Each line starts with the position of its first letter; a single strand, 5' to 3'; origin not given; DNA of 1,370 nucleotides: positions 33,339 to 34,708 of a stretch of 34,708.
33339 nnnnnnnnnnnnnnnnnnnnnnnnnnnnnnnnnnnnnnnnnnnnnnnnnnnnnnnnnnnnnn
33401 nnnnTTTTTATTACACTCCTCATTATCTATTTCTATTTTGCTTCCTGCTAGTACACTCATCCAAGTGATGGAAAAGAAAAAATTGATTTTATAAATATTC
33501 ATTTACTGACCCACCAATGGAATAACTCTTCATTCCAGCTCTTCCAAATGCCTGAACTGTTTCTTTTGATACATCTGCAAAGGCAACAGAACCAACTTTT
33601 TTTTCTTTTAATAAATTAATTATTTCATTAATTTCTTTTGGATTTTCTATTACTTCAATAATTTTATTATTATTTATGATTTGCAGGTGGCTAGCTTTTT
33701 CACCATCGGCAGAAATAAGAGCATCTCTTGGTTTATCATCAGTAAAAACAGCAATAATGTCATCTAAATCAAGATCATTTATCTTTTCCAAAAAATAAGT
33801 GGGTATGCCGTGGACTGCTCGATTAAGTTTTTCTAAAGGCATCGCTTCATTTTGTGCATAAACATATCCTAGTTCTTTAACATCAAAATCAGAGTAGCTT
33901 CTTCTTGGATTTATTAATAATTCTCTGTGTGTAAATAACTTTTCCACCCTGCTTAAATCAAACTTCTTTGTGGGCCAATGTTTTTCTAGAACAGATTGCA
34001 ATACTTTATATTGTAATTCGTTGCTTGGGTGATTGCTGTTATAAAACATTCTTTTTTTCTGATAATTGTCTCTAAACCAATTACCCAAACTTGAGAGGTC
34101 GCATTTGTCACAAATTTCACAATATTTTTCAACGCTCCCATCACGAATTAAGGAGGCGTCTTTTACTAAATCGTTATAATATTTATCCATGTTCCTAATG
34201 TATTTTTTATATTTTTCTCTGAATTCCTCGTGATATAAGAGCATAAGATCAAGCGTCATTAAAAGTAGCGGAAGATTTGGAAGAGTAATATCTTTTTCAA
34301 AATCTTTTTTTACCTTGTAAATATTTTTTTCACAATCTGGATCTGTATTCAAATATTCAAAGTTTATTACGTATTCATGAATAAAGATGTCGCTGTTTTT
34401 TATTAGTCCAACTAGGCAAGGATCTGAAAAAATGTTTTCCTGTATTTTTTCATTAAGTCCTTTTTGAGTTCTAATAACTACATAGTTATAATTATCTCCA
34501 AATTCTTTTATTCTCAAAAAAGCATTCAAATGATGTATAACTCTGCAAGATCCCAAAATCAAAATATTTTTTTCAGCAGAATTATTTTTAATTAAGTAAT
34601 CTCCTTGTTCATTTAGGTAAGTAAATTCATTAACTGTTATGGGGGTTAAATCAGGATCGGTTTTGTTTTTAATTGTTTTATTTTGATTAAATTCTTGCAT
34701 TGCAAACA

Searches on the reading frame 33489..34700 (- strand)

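Call 6: search_protein_families(library=pfam, proteins=[window:33489-34700:-], max_evalue=0.01)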
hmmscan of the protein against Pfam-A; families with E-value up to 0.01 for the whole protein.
window:33489-34700:- (403 aa): 1 family
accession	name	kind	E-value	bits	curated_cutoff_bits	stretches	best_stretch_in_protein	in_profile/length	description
PF18588.6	WcbI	-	0.00027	21.1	29.2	1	196-240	156-199/205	Polysaccharide biosynthesis enzyme WcbI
